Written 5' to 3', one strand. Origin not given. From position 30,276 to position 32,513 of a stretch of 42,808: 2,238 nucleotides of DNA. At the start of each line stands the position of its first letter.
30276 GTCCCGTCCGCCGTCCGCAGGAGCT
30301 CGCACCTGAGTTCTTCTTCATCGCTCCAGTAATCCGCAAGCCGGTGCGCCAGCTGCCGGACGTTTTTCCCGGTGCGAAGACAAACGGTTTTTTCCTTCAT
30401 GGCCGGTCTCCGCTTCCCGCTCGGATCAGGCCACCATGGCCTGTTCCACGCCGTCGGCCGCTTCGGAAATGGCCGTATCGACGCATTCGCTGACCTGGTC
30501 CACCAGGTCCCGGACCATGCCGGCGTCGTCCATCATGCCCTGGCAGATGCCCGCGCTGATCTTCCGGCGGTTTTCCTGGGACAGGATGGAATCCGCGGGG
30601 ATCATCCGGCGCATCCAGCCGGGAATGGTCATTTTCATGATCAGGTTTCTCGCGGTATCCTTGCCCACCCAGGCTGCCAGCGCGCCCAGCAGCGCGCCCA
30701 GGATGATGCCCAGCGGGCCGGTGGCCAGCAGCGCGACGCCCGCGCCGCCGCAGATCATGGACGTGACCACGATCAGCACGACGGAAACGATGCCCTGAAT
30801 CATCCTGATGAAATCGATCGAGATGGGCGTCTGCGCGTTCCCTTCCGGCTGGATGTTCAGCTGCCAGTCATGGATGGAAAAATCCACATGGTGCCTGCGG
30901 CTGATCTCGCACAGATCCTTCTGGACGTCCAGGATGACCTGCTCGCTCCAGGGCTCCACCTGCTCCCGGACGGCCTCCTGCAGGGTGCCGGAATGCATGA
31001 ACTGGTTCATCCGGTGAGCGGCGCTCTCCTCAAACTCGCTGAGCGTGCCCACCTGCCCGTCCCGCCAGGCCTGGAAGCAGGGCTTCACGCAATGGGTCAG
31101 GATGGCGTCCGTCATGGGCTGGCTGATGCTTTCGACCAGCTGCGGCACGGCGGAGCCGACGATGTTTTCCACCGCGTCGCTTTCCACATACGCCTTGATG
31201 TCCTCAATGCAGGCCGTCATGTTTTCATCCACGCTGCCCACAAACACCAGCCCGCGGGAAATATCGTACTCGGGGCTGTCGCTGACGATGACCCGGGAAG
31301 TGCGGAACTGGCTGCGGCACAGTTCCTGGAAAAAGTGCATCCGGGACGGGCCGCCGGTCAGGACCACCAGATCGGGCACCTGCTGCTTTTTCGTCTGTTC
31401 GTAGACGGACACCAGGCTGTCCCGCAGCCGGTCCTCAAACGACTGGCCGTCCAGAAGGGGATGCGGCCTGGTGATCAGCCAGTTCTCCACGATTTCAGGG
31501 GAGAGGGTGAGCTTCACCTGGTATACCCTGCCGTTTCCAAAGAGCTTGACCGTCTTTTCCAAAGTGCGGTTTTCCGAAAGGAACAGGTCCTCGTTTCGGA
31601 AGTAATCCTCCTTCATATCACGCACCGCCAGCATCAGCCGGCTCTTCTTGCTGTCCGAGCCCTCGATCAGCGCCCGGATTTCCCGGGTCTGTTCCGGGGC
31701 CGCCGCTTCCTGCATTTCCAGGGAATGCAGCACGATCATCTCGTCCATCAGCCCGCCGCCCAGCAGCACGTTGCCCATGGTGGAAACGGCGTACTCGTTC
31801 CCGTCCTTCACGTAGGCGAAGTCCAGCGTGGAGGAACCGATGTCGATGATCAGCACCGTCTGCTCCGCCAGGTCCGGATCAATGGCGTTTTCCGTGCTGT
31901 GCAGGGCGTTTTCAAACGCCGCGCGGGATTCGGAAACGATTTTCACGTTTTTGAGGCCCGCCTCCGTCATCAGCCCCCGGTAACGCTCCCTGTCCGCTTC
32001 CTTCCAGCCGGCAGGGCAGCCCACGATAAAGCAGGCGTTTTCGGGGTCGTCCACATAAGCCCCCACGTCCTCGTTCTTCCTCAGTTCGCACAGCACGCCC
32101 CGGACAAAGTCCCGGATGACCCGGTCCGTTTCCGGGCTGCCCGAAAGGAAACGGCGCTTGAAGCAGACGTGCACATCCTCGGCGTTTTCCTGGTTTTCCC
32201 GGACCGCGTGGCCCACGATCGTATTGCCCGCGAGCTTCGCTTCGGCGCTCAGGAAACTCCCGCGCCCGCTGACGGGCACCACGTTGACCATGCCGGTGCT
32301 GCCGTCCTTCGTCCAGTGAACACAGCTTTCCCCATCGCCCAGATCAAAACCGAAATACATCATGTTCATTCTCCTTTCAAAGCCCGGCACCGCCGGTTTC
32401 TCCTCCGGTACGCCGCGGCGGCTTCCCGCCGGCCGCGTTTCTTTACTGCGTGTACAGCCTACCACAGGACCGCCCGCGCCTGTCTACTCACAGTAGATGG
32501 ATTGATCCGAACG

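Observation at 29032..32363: Membrane-anchored non-canonical Hsp70-like ATPase with a putative membrane GrpE-like partner and a small TM protein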

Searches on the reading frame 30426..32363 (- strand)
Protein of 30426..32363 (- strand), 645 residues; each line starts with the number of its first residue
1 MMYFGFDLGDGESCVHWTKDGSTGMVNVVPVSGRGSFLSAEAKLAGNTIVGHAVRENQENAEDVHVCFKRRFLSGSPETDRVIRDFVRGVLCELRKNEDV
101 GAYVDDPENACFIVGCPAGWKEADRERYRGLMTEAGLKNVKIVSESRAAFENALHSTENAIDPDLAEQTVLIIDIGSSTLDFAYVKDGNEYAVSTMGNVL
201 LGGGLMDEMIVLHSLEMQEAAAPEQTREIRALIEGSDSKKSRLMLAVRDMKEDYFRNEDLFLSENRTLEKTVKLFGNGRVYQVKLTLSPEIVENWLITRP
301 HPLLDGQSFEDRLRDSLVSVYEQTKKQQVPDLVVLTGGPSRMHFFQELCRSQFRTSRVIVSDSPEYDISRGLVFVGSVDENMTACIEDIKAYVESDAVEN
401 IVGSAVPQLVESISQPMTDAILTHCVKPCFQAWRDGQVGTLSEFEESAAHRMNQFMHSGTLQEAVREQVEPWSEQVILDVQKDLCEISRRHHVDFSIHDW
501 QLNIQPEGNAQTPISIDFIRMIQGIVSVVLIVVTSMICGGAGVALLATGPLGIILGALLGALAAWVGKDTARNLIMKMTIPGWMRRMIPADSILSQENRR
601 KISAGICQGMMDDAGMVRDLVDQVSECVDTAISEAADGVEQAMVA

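Call 3: search_protein_families(library=pfam, proteins=[window:30426-32363:-], max_evalue=1)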
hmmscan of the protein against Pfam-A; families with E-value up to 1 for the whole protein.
window:30426-32363:- (645 aa): 6 families
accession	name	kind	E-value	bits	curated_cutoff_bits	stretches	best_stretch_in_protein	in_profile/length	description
PF00012.26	HSP70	-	1.4e-07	30.6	20.6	1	100-217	125-237/599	Hsp70 protein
PF06723.19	MreB_Mbl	-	2.5e-05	23.7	27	1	109-228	93-202/327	MreB/Mbl protein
PF21523.3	ParM_N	-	0.00047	20.7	27.4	1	169-217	6-53/159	Plasmid segregation protein ParM, C-terminal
PF11104.14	PilM_2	-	0.00065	19.2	27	1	130-220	143-230/340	Type IV pilus assembly protein PilM;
PF22491.1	DUF6988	-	0.05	13.9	27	1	416-479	68-125/167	Family of unknown function (DUF6988)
PF14450.12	FtsA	-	0.11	13.3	31.8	0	172-208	2-35/127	Cell division protein FtsA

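Call 4: search_protein_families(library=ncbifam, proteins=[window:30426-32363:-], max_evalue=1)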
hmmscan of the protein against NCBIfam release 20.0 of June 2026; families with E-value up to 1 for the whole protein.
window:30426-32363:- (645 aa): 11 families
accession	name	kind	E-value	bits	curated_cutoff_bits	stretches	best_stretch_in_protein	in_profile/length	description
TIGR02350.1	prok_dnaK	equivalog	3.8e-07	28.8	822.55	1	113-214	134-231/596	molecular chaperone DnaK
NF009947.0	PRK13411.1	equivalog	6.9e-07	27.7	1002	1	98-214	123-234/662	molecular chaperone DnaK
NF001413.0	PRK00290.1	equivalog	1.1e-05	24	648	1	113-213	137-231/625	molecular chaperone DnaK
NF009946.0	PRK13410.1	equivalog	1.3e-05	23.6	1019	1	97-212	124-233/669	molecular chaperone DnaK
NF003520.0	PRK05183.1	subfamily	0.00015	20.4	620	1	111-244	152-280/621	Fe-S protein assembly chaperone HscA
TIGR03739.1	PRTRC_D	hypoth_equivalog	0.00046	19.2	214.8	1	332-377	276-319/320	PRTRC system protein D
TIGR01174.1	ftsA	equivalog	0.00048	19.3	175.85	1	321-358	306-342/371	cell division protein FtsA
TIGR01991.1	HscA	equivalog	0.0005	18.7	708.55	1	112-243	133-259/600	Fe-S protein assembly chaperone HscA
NF010498.0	PRK13917.1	equivalog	0.0068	15.7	417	1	137-186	153-203/344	plasmid segregation protein ParM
NF008673.0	PRK11678.1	equivalog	0.015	14.2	331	0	166-192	207-233/450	molecular chaperone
NF052670.1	asr0689_fam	equivalog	0.02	14.9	95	1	519-566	10-57/71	asr0689 family protein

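Call 5: search_solved_structures(query=window:30426-32363:-, max_evalue=1, show_alignments=2)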
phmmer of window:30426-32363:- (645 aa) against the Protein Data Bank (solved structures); distinct sequences matched with E-value up to 1: 78 (the best 60 are shown).
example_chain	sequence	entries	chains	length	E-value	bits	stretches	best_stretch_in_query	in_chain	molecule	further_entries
6h9u_A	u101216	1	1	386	1.8e-06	29.9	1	98-260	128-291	Endoplasmic reticulum chaperone BiP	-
6ha7_A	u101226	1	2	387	1.9e-06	29.9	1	98-260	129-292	Endoplasmic reticulum chaperone BiP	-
6zyh_A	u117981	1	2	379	1.9e-06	29.9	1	98-259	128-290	Endoplasmic reticulum chaperone BiP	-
6cz1_A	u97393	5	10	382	3.3e-06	29.1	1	98-233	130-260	Endoplasmic reticulum chaperone BiP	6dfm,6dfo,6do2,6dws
3ldl_A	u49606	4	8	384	3.4e-06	29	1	98-233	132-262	78 kDa glucose-regulated protein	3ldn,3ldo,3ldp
9h0c_A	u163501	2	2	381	3.4e-06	29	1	98-234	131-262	Endoplasmic reticulum chaperone BiP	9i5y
5evz_A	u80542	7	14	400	4e-06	28.8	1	98-233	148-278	78 kDa glucose-regulated protein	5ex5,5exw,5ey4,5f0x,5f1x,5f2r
3iuc_A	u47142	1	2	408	4.1e-06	28.8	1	98-233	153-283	Heat shock 70kDa protein 5 (Glucose-regulated protein, 78kDa)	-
1qqn_A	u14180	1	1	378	4.9e-06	28.5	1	112-240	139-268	D206S MUTANT OF BOVINE 70 KILODALTON HEAT SHOCK PROTEIN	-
6hab_A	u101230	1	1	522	4.9e-06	28.5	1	98-260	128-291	Endoplasmic reticulum chaperone BiP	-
1qqm_A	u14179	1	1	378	1e-05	27.5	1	112-235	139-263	D199S MUTANT OF BOVINE 70 KILODALTON HEAT SHOCK PROTEIN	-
6asy_A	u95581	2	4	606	1.3e-05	27.1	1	98-233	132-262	78 kDa glucose-regulated protein | Endoplasmic reticulum chaperone BiP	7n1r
2qw9_A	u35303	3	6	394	1.3e-05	27.1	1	102-216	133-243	Heat shock cognate 71 kDa protein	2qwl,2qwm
1bup_A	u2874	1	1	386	1.6e-05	26.8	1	112-216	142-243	PROTEIN (70 KILODALTON HEAT SHOCK PROTEIN)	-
5aqm_A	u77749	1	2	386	1.6e-05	26.8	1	102-216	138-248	HEAT SHOCK COGNATE 71 KDA PROTEIN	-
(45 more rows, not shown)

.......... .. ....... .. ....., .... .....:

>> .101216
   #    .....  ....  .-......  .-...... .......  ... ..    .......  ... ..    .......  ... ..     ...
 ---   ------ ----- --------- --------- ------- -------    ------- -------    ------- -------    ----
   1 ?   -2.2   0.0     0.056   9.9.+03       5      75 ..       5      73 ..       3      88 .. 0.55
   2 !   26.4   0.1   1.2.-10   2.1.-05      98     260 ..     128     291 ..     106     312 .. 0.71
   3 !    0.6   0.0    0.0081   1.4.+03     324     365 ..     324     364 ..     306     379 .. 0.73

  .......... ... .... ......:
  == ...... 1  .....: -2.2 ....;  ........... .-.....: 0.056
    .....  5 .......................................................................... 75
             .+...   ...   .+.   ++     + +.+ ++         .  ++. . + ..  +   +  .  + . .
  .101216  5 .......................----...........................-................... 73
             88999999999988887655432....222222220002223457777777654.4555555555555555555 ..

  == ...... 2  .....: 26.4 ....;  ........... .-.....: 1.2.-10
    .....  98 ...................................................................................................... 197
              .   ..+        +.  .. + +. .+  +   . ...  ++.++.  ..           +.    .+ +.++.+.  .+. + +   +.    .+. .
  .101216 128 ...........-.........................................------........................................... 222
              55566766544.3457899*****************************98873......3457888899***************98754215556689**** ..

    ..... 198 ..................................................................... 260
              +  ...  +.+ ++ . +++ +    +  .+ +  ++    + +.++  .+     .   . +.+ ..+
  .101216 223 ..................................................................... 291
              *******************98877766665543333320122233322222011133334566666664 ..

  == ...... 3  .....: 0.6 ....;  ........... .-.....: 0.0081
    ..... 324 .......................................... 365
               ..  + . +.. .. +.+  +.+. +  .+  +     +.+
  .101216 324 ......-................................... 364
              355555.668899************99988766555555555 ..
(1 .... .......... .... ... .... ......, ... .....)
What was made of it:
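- On Hsp70/DnaK family: The K69-to-K71 correspondence rests on the FKR/AKR motif alignment, which has low posterior probability in call 5.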

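Call 7: search_protein_families(library=padloc, proteins=[window:30426-32363:-], max_evalue=1)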
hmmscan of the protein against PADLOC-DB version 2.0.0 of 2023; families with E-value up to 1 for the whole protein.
window:30426-32363:- (645 aa): 0 families

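Call 8: find_homologous_proteins(query=window:30426-32363:-, max_evalue=0.00001)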
Query window:30426-32363:- (645 aa): 899 proteins with E <= 0.00001 among 8000 candidates; the best 120 are listed.
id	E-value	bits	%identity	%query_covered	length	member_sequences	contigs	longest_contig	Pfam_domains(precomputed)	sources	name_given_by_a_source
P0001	0.0e+0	1458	100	100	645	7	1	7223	PF00012.27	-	-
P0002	0.0e+0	1125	78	100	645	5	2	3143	PF00012.27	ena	-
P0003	0.0e+0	1115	76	100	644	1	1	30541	PF00012.27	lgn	-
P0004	0.0e+0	1094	74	100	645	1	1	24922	PF00012.27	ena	-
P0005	0.0e+0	1090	73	100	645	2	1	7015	PF00012.27,PF06723.20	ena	-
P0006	0.0e+0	1085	74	100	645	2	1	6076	PF00012.27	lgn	-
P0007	0.0e+0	1083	73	100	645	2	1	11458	PF00012.27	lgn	-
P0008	0.0e+0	1070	73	100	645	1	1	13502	-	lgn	-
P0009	2.3e-290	983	67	100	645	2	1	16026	PF00012.27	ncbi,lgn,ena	-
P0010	3.0e-290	982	67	100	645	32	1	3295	PF00012.27,PF06723.20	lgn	-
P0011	4.0e-285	965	66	100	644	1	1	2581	PF00012.27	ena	-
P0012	7.1e-264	895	60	100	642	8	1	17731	PF06723.20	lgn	-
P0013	2.7e-243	827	56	100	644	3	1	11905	PF00012.27,PF06723.20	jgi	-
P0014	5.8e-238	810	55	100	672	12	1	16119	-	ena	-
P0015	3.3e-237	807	56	100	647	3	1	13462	PF00012.27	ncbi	-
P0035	9.7e-171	587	42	100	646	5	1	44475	PF00012.27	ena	-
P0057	2.5e-161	556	41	98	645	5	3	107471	PF00012.27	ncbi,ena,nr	ncbi:MAG: hypothetical protein IKK57_04470 [Clostridia bacterium]|nr:hypothetical protein [Clostridi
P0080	6.5e-117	410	34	99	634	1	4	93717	PF00012.27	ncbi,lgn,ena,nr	ncbi:MAG: Hsp70 family protein [Eubacteriales bacterium]|nr:Hsp70 family protein [Eubacteriales bact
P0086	5.0e-105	370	35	99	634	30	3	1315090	PF00012.27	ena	-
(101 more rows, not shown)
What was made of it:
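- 30426..32363 (-): Gene for the 645-aa membrane-inserted Hsp70-like ATPase (stop codon included). An identical protein, P0001, is in the database, and 899 homologues reach E<=1e-5; most of the 120 listed are full-length proteins of about 630-650 aa (call 8).
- Some database records name family members 'rod shape-determining protein' (call 8).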

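Call 9: find_encoding_contigs(protein=P0057, flank=8000, max_places=2)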
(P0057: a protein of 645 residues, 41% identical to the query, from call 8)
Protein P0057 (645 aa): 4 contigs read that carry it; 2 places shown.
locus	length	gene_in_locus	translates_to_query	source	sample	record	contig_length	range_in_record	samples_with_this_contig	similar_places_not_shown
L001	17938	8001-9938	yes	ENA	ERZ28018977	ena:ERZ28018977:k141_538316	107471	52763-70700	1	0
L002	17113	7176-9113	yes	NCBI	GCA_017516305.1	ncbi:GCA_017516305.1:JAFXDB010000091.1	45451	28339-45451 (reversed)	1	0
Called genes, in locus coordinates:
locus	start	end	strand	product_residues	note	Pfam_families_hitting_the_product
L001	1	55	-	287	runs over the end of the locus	PF00165:HTH_AraC (weak), PF12833:HTH_18, PF00165:HTH_AraC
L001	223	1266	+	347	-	PF01370:Epimerase, PF04321:RmlD_sub_bind, PF16363:GDP_Man_Dehyd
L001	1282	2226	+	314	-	PF01370:Epimerase, PF04321:RmlD_sub_bind (weak), PF16363:GDP_Man_Dehyd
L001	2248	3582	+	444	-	PF00483:NTP_transferase, PF01050:MannoseP_isomer, PF07883:Cupin_2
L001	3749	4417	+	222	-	PF02397:Bac_transf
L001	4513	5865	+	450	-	PF01554:MatE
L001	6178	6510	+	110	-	PF08769:Spo0A_C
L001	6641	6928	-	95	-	PF06135:IreB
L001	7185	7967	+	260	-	-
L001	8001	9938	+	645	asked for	PF00012:HSP70 (faint)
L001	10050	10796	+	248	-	PF20772:TACO1_YebC_N, PF01709:Transcrip_reg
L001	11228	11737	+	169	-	PF02449:Glyco_hydro_42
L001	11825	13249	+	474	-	PF02449:Glyco_hydro_42, PF08532:Glyco_hydro_42M, PF08533:Glyco_hydro_42C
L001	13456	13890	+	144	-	PF22381:Staph_reg_Sar_Rot, PF12802:MarR_2, PF01047:MarR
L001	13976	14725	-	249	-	PF03932:CutC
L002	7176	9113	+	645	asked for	PF00012:HSP70 (faint)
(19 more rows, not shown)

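Call 10: find_encoding_contigs(protein=P0080, flank=8000, max_places=2)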
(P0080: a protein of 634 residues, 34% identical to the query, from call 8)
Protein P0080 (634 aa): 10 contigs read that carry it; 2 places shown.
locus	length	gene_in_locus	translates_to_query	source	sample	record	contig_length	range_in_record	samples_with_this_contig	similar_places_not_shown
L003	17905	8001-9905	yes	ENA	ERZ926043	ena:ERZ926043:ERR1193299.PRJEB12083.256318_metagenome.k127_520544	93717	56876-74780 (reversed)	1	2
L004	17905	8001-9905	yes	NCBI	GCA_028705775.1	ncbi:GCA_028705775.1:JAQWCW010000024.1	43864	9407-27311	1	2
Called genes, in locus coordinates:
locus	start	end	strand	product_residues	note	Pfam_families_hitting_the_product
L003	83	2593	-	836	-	PF02311:AraC_binding, PF07883:Cupin_2, PF12833:HTH_18, PF00165:HTH_AraC (weak), PF01229:Glyco_hydro_39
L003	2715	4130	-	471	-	PF00890:FAD_binding_2 (faint), PF01946:Thi4 (faint), PF07992:Pyr_redox_2 (faint), PF12831:FAD_oxidored (faint), PF21688:FAD-depend_C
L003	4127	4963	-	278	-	PF00106:adh_short, PF08659:KR, PF13561:adh_short_C2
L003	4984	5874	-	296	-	PF02311:AraC_binding, PF12833:HTH_18, PF00165:HTH_AraC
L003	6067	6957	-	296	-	-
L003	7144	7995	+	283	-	-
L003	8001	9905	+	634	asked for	PF00012:HSP70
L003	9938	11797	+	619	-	PF08497:Radical_SAM_N, PF11842:DUF3362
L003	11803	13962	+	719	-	PF03415:Peptidase_C11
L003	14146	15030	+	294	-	PF00528:BPD_transp_1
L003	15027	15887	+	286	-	PF00528:BPD_transp_1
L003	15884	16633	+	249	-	PF02463:SMC_N (faint), PF00005:ABC_tran, PF13304:AAA_21 (weak)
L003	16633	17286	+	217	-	PF01895:PhoU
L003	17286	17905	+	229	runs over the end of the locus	PF00072:Response_reg, PF00486:Trans_reg_C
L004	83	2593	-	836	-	PF02311:AraC_binding, PF07883:Cupin_2, PF12833:HTH_18, PF00165:HTH_AraC (weak), PF01229:Glyco_hydro_39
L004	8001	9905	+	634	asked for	PF00012:HSP70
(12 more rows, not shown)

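Call 11: find_encoding_contigs(protein=P0086, flank=8000, max_places=2)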
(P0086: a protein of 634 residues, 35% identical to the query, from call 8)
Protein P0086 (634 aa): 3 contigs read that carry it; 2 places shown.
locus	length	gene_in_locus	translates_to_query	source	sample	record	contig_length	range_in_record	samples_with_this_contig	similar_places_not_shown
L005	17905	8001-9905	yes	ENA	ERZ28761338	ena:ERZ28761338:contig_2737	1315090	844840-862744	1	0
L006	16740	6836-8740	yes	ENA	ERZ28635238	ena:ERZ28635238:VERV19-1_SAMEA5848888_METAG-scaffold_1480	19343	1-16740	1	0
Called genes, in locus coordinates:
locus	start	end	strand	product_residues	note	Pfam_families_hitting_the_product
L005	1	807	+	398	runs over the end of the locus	PF01996:F420_ligase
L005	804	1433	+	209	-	-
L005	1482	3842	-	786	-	PF00703:Glyco_hydro_2, PF02836:Glyco_hydro_2_C, PF16355:DUF4982, PF18565:Glyco_hydro2_C5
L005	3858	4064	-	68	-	-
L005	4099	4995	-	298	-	PF08874:DUF1835 (faint), PF12395:DUF3658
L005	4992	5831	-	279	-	PF00294:PfkB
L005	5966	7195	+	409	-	PF00365:PFK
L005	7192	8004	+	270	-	-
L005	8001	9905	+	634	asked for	PF00012:HSP70 (faint)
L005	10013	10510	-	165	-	PF00719:Pyrophosphatase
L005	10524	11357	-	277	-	PF16107:DUF4825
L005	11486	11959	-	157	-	PF04542:Sigma70_r2, PF08281:Sigma70_r4_2 (weak)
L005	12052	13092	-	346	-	PF05343:Peptidase_M42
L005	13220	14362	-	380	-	PF01408:GFO_IDH_MocA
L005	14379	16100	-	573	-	PF00890:FAD_binding_2, PF07992:Pyr_redox_2 (faint)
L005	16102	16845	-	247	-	PF00106:adh_short, PF08659:KR (weak), PF13561:adh_short_C2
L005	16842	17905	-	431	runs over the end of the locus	PF00724:Oxidored_FMN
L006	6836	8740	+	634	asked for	PF00012:HSP70 (faint)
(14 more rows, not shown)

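Call 16: find_encoding_contigs(protein=P0003, flank=10000, max_places=1)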
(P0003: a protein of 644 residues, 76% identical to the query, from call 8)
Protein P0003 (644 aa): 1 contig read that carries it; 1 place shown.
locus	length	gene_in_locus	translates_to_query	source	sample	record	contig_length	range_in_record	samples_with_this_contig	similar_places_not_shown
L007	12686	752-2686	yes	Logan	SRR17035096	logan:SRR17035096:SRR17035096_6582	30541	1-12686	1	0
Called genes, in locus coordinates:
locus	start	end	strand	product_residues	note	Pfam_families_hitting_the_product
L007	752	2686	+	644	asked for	PF00012:HSP70 (faint)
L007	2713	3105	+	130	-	-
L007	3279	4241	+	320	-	-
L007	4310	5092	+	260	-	PF13560:HTH_31 (weak), PF01381:HTH_3 (weak)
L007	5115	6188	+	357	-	PF01467:CTP_transf_like, PF08719:NADAR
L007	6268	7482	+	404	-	PF00149:Metallophos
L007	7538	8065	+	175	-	-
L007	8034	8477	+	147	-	PF13306:LRR_5 (weak)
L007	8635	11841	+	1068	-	PF00069:Pkinase, PF07714:PK_Tyr_Ser-Thr, PF01163:RIO1, PF01636:APH (faint), PF06293:Kdo (weak), PF03109:ABC1, PF13306:LRR_5, PF13306:LRR_5, +1 more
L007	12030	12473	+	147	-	-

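Call 17: find_encoding_contigs(protein=P0012, flank=10000, max_places=1)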
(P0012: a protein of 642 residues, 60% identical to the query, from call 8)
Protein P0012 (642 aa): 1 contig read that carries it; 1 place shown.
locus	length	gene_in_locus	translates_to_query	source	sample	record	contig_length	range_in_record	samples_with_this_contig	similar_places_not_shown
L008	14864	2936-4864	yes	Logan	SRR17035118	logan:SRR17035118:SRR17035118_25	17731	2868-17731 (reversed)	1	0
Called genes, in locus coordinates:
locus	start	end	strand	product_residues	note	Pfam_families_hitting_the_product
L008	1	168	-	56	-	?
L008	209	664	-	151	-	PF00436:SSB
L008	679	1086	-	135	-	PF01250:Ribosomal_S6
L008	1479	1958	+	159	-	-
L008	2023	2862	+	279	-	-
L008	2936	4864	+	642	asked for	PF06723:MreB_Mbl (faint)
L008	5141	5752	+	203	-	PF00072:Response_reg (weak)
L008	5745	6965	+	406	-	PF00512:HisKA (faint), PF02518:HATPase_c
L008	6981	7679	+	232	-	PF09359:VTC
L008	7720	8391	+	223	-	PF16316:DUF4956 (weak)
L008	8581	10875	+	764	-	PF01966:HD, PF13487:HD_5, PF00990:GGDEF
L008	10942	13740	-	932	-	PF00990:GGDEF, PF00563:EAL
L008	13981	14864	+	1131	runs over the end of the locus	PF00580:UvrD-helicase, PF01443:Viral_helicase1 (faint), PF13245:AAA_19, PF13361:UvrD_C, PF13538:UvrD_C_2 (faint), PF12705:PDDEXK_1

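Call 18: find_encoding_contigs(protein=P0035, flank=10000, max_places=1)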
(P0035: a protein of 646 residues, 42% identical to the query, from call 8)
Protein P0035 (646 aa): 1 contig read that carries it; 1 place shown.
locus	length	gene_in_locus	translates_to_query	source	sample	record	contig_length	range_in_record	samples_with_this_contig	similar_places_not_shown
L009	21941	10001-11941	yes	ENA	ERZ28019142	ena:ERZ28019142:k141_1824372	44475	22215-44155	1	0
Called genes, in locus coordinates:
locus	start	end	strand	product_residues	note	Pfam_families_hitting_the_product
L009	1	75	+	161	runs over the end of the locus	PF04542:Sigma70_r2, PF08281:Sigma70_r4_2, PF04545:Sigma70_r4 (weak)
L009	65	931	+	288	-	PF13490:zf-HC2 (weak)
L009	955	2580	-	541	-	-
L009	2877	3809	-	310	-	PF00294:PfkB, PF08543:Phos_pyr_kin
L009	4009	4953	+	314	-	PF12802:MarR_2 (weak), PF13412:HTH_24 (weak), PF13545:HTH_Crp_2 (weak), PF04198:Sugar-bind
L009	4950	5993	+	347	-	PF00389:2-Hacid_dh, PF02826:2-Hacid_dh_C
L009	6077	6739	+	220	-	PF00596:Aldolase_II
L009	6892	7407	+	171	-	PF13671:AAA_33 (faint)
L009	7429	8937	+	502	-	-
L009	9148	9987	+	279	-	-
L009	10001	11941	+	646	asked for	PF00012:HSP70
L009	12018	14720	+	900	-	PF13306:LRR_5 (weak)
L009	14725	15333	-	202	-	PF12844:HTH_19 (weak), PF13560:HTH_31, PF01381:HTH_3, PF13443:HTH_26 (weak)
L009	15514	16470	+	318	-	PF01207:Dus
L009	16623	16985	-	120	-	PF00903:Glyoxalase, PF12681:Glyoxalase_2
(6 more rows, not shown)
